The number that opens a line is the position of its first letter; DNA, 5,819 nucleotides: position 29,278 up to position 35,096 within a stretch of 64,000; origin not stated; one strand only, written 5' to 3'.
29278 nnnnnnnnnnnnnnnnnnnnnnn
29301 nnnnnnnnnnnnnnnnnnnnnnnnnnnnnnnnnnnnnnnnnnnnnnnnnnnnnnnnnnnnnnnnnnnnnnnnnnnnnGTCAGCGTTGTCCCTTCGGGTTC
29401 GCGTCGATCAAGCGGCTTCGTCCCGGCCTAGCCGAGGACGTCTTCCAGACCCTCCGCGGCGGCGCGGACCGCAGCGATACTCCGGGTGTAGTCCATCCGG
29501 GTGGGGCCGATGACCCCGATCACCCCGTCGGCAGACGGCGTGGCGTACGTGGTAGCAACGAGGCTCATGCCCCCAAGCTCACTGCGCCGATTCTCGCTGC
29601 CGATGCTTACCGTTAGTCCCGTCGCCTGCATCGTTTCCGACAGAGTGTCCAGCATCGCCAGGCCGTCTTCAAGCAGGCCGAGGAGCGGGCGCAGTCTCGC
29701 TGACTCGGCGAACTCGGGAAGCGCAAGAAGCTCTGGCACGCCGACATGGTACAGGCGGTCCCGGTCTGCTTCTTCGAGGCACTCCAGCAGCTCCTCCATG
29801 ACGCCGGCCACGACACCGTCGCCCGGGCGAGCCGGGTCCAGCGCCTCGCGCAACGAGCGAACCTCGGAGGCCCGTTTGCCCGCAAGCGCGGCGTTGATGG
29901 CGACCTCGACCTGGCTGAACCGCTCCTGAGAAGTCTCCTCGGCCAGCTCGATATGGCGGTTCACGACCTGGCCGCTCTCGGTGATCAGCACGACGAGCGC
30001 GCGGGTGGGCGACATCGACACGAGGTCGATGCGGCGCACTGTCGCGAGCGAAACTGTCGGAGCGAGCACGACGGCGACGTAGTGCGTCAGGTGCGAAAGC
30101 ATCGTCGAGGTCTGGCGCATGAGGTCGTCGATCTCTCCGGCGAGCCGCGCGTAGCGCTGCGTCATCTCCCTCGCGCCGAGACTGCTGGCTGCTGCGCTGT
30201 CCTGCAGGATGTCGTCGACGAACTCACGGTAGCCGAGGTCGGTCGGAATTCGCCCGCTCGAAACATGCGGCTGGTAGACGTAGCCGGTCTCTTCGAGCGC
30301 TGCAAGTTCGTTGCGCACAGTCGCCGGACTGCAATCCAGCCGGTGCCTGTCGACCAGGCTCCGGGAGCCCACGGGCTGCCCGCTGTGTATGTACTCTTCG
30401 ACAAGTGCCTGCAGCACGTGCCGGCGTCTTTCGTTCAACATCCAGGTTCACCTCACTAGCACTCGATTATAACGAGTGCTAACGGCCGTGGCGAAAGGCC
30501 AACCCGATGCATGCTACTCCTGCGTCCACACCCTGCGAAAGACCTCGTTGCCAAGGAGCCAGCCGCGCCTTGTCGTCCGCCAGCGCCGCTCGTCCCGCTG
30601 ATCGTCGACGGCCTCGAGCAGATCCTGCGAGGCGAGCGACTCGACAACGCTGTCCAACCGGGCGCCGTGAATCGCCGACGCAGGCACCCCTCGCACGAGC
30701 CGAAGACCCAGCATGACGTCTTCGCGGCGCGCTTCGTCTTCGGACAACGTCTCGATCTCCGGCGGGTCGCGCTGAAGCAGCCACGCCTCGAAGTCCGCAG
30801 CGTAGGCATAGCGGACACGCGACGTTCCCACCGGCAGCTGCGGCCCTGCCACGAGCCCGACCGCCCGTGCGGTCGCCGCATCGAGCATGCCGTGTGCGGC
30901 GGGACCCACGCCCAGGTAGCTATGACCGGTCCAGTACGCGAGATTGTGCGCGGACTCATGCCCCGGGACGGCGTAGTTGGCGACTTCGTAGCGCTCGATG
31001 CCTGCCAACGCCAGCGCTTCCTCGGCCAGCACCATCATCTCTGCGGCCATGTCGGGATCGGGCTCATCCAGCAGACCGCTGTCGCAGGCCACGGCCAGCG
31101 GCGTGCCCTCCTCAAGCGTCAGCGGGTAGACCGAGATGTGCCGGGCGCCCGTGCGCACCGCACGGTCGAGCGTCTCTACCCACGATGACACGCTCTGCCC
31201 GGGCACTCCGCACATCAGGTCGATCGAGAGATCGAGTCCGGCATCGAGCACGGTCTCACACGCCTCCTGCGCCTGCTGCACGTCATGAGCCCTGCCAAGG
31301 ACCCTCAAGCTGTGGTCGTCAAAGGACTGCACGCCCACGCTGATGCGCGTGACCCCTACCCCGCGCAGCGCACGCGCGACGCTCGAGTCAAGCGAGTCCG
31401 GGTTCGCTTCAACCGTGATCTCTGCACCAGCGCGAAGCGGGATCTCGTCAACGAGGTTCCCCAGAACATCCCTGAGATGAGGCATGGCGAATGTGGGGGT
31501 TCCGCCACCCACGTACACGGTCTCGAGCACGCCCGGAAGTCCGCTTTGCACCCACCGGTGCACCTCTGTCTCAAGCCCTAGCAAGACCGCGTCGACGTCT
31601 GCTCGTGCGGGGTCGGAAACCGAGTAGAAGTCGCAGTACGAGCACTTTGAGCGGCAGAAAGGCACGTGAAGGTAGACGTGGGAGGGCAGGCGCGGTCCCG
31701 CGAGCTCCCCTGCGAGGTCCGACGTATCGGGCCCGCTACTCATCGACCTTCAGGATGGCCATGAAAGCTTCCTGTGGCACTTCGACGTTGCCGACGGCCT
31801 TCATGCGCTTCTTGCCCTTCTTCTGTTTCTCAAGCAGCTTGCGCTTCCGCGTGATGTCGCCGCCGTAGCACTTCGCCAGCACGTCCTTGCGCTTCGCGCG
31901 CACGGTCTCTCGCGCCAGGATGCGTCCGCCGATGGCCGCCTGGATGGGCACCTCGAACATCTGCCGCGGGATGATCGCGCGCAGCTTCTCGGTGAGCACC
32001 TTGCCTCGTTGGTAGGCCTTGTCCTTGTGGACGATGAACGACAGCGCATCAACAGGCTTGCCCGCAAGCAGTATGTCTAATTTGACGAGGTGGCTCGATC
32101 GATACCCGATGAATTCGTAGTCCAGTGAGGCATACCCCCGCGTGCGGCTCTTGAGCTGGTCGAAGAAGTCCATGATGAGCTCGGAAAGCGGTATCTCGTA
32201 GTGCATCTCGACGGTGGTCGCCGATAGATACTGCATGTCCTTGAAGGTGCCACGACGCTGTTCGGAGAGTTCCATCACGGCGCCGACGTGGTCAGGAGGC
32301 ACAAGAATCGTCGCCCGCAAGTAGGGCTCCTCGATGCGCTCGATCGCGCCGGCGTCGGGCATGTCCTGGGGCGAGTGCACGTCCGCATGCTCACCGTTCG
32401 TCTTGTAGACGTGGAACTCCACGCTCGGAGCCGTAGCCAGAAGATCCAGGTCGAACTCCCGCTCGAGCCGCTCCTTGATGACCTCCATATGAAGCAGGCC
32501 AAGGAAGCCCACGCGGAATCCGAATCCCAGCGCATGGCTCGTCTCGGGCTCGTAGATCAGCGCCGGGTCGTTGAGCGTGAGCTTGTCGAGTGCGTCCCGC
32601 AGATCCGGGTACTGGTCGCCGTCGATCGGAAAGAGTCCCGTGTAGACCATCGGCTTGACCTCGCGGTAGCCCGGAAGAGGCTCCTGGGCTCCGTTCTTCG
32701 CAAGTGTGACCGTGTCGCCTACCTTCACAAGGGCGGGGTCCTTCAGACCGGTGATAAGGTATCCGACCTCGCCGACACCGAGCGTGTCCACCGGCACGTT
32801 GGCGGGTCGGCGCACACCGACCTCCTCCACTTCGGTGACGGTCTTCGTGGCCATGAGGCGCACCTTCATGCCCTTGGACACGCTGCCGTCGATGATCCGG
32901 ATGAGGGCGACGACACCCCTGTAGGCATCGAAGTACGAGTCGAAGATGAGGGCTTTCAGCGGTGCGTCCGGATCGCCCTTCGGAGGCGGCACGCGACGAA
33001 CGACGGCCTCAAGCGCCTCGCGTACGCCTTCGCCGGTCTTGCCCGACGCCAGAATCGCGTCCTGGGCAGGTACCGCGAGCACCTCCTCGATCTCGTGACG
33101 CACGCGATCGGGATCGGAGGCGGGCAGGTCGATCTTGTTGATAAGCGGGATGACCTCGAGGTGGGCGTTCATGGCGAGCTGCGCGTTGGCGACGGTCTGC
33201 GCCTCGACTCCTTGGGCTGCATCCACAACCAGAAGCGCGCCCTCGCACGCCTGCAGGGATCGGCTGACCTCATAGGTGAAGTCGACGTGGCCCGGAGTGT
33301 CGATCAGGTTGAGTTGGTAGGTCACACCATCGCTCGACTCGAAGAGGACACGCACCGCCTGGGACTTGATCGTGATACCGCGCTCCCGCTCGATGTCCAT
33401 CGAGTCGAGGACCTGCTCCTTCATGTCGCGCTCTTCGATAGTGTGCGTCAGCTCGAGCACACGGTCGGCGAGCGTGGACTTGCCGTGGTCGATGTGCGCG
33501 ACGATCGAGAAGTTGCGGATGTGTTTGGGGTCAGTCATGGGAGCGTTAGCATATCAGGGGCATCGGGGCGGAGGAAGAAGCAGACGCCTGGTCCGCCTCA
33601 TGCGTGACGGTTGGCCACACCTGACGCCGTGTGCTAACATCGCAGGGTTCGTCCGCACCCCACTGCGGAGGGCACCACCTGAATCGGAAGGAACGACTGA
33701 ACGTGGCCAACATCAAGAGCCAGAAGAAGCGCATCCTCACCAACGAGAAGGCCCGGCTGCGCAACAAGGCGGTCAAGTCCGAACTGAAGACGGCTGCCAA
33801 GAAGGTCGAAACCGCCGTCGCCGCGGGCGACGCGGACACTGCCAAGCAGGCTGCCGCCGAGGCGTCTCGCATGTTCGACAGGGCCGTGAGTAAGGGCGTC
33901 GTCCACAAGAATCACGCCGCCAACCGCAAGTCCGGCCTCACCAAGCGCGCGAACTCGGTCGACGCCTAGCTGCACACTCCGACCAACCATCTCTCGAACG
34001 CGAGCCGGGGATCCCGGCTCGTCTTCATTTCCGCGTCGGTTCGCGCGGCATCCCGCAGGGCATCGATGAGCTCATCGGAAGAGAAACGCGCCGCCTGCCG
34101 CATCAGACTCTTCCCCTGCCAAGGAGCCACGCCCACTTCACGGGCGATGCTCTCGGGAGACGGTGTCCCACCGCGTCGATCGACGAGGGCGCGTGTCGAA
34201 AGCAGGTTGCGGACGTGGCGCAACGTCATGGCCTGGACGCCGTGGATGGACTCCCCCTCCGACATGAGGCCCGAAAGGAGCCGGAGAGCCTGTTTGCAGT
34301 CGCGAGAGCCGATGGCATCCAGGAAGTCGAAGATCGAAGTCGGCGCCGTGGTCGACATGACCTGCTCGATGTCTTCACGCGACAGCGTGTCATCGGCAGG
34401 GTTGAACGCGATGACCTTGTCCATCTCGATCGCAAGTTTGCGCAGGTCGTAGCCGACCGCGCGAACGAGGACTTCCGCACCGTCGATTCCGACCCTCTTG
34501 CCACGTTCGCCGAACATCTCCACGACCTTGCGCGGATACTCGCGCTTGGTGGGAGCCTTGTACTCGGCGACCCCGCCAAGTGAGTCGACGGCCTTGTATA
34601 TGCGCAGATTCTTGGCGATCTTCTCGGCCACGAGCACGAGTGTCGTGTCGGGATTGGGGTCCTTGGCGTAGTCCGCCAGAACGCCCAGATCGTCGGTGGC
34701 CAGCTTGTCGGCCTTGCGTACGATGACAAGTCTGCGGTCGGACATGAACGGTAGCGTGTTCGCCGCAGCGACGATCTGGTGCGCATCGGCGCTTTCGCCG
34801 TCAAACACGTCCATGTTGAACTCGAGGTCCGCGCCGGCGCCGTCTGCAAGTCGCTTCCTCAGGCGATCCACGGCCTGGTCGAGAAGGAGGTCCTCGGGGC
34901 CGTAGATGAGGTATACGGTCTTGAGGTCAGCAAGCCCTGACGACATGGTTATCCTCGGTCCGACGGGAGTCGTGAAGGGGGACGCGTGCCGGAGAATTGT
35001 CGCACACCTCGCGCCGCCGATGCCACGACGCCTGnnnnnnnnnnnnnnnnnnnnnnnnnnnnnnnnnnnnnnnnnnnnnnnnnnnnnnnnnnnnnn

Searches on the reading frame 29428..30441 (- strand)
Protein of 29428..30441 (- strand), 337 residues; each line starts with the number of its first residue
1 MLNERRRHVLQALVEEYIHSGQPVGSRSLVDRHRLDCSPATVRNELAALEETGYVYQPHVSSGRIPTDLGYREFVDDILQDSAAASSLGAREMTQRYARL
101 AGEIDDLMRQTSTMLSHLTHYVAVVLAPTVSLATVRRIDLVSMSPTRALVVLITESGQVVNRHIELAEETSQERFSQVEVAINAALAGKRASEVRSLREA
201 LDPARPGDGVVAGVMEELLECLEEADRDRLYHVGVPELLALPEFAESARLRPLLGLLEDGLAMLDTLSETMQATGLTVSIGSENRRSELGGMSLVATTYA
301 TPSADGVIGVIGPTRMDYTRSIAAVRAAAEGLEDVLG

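Call 8: search_protein_families(library=pfam, proteins=[window:29428-30441:-], max_evalue=0.001)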
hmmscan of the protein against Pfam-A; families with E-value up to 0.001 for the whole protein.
window:29428-30441:- (337 aa): 2 families
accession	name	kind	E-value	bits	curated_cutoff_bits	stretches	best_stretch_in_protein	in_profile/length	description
PF01628.27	HrcA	-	9.9e-54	183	22.2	1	105-322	1-215/215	HrcA protein C terminal domain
PF03444.21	HrcA_DNA-bdg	-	0.00024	21.1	21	1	2-72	2-71/79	Winged helix-turn-helix transcription repressor, HrcA DNA-binding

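Call 9: search_protein_families(library=padloc, proteins=[window:29428-30441:-], max_evalue=0.001)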
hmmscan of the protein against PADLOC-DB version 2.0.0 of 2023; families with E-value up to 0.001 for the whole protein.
window:29428-30441:- (337 aa): 0 families

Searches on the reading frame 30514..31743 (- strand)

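Call 8: search_protein_families(library=pfam, proteins=[window:30514-31743:-], max_evalue=0.001)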
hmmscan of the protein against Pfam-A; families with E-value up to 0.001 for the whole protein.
window:30514-31743:- (409 aa): 2 families
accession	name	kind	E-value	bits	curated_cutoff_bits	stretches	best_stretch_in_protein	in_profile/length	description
PF04055.27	Radical_SAM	-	1.3e-23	84.5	29.5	1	25-194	2-165/166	Radical SAM superfamily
PF06969.22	HemN_C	-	7.8e-09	35.9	24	1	333-397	1-67/67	HemN C-terminal domain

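Call 9: search_protein_families(library=padloc, proteins=[window:30514-31743:-], max_evalue=0.001)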
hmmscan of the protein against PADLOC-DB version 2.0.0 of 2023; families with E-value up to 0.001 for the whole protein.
window:30514-31743:- (409 aa): 1 family
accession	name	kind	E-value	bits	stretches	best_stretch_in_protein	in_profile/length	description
PDLC04689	PDC-M51A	-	1.2e-08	32.2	1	107-218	262-372/420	-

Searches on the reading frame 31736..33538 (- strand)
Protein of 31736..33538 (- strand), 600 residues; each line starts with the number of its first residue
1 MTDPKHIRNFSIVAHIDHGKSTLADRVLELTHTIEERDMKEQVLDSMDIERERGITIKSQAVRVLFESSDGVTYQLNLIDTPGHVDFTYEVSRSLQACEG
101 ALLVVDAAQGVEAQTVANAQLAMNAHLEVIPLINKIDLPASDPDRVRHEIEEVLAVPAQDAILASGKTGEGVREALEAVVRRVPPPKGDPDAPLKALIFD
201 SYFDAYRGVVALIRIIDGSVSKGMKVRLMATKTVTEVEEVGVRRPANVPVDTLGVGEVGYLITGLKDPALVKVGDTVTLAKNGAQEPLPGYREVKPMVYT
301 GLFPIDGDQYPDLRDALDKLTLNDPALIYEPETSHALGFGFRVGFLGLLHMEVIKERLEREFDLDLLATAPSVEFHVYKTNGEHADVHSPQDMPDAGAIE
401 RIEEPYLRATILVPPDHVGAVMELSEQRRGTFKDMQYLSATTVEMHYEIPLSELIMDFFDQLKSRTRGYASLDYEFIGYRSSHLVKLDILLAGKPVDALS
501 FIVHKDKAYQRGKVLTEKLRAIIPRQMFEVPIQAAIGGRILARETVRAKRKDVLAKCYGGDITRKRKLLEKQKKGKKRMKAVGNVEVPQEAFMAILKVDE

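Call 8: search_protein_families(library=pfam, proteins=[window:31736-33538:-], max_evalue=0.001)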
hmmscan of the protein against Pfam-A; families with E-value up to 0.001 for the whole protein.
window:31736-33538:- (600 aa): 5 families
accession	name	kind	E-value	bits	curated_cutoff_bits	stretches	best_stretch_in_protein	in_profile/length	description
PF00009.33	GTP_EFTU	-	3.1e-54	183.9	26.5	1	5-184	1-187/188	Elongation factor Tu GTP binding domain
PF06421.17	LepA_C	-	4.4e-50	168.7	29.7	1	492-597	2-107/107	GTP-binding protein LepA C-terminus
PF00679.30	EFG_C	-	1.8e-23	82.8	27.9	1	402-488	2-87/89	Elongation factor G C-terminus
PF03144.31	GTP_EFTU_D2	-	8.2e-09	36.2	30.3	1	208-278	1-73/73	Elongation factor Tu domain 2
PF22042.2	EF-G_D2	-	1.8e-05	25.2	27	1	193-237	1-46/84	Elongation factor G domain 2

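Call 9: search_protein_families(library=padloc, proteins=[window:31736-33538:-], max_evalue=0.001)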
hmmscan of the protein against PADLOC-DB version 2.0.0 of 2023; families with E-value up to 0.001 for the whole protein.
window:31736-33538:- (600 aa): 0 families

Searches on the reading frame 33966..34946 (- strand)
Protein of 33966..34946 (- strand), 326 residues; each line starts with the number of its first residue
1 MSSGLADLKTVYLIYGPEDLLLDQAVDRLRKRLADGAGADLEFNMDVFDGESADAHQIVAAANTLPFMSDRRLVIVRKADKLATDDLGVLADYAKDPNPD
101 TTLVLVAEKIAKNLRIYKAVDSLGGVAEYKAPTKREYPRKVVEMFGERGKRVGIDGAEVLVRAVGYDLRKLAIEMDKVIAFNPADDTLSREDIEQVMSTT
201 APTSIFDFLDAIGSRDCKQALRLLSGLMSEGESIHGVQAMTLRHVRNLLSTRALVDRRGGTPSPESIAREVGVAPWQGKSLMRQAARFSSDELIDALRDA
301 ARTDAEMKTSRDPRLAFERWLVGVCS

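Call 8: search_protein_families(library=pfam, proteins=[window:33966-34946:-], max_evalue=0.001)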
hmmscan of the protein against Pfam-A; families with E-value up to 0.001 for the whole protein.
window:33966-34946:- (326 aa): 2 families
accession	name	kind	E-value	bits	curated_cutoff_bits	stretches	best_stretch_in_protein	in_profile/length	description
PF21694.2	DNA_pol3_delta_C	-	7.1e-20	71.7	27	1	204-322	3-119/121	DNA polymerase III delta subunit, C-terminal domain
PF06144.19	DNA_pol3_delta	-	6.5e-16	58.9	21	1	12-122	1-116/124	DNA polymerase III, delta subunit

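Call 9: search_protein_families(library=padloc, proteins=[window:33966-34946:-], max_evalue=0.001)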
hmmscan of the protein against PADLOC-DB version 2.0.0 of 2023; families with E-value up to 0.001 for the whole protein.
window:33966-34946:- (326 aa): 0 families
